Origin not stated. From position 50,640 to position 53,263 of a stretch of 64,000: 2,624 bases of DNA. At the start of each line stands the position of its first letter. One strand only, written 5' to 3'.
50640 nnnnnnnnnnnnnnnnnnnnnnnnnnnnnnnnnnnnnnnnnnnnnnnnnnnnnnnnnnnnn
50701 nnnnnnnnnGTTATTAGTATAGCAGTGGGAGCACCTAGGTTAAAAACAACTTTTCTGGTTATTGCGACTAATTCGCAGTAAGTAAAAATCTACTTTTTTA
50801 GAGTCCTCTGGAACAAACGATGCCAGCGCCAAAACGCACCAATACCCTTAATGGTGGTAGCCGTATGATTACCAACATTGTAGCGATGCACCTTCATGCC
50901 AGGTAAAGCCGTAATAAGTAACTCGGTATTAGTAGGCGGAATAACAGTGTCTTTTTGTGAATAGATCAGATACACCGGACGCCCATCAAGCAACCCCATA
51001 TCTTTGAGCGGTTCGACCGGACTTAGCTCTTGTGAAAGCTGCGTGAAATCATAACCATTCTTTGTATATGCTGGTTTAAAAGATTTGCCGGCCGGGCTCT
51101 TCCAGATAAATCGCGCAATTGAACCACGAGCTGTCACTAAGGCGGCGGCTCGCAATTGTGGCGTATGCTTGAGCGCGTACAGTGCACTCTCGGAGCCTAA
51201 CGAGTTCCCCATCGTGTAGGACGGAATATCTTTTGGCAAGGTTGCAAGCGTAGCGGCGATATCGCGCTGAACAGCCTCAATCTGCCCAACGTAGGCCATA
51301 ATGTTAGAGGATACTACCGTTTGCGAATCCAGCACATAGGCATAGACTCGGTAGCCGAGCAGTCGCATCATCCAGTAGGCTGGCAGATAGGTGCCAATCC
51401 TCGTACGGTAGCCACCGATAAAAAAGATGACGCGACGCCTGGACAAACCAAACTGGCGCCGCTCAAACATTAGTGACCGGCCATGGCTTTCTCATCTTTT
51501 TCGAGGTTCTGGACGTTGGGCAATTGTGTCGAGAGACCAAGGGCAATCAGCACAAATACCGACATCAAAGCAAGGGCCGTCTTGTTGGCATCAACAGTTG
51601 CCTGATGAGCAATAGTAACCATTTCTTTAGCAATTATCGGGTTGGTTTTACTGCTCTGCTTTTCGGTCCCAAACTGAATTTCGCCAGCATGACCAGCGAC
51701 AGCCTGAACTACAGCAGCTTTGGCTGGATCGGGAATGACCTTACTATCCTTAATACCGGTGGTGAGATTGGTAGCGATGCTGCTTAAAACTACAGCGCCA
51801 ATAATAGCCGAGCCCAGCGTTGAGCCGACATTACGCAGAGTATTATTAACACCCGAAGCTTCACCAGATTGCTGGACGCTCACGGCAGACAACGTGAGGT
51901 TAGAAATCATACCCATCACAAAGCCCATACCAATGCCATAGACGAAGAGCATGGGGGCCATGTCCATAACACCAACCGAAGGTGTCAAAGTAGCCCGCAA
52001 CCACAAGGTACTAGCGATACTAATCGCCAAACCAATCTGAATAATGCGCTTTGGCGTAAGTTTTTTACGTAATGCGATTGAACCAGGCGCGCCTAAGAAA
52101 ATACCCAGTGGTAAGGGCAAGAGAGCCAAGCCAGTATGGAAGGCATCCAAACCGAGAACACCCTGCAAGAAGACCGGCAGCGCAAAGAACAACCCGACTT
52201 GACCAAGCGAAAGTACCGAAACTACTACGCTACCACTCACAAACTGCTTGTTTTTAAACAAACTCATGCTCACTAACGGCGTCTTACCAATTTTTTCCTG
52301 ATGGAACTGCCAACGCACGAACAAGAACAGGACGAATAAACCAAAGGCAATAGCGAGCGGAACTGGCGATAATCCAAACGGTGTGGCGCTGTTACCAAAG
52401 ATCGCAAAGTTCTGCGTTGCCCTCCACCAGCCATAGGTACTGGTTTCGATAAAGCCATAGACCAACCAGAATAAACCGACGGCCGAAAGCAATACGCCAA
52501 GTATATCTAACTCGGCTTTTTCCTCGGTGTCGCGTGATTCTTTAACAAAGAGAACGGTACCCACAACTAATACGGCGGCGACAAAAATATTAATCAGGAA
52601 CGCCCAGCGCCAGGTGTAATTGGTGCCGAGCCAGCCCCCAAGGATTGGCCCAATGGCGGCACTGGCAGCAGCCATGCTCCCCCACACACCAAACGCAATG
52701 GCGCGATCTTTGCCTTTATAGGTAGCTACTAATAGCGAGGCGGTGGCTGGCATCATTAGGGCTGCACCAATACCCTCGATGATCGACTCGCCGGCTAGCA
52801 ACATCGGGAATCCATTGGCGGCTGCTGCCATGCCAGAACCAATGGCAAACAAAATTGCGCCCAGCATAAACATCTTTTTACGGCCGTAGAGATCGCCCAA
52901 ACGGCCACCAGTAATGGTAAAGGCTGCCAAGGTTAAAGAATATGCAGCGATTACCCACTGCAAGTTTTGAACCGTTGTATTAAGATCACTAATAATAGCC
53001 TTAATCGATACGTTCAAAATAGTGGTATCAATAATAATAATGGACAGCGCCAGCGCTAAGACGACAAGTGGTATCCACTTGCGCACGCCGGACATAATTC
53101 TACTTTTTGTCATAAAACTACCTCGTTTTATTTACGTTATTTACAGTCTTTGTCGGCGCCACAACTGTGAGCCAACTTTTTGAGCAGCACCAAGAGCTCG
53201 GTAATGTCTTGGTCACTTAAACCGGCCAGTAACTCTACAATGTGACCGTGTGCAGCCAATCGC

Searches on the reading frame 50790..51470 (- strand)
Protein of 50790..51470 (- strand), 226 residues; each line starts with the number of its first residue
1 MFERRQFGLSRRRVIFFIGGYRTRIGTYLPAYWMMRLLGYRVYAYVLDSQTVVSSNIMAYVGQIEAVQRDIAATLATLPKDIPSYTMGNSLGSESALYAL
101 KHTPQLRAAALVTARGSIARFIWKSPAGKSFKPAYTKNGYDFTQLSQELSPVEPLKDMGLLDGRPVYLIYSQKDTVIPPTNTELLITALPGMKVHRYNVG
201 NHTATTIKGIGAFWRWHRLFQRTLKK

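Call 40: search_protein_families(library=pfam, proteins=[window:50790-51470:-])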
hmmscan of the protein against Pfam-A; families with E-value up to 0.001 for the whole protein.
window:50790-51470:- (226 aa): 2 families
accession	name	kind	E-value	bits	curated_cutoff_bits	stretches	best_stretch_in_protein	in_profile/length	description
PF12146.15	Hydrolase_4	-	1.1e-06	28.5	27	1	12-114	4-109/239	Serine aminopeptidase, S33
PF00561.26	Abhydrolase_1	-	0.00073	19.7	25.8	0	134-202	170-238/245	alpha/beta hydrolase fold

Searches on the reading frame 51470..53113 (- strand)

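Call 40: search_protein_families(library=pfam, proteins=[window:51470-53113:-])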
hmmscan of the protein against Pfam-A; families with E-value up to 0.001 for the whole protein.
window:51470-53113:- (547 aa): 3 families
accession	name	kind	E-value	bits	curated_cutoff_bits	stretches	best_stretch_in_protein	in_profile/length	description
PF07690.21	MFS_1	-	6.9e-50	170.3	33.4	1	19-434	1-346/347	Major Facilitator Superfamily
PF00083.30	Sugar_tr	-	5.8e-06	25.9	22.3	1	49-193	46-194/452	Sugar (and other) transporter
PF05977.19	MFS_3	-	3.2e-05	23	27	1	29-192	25-191/524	Transmembrane secretion effector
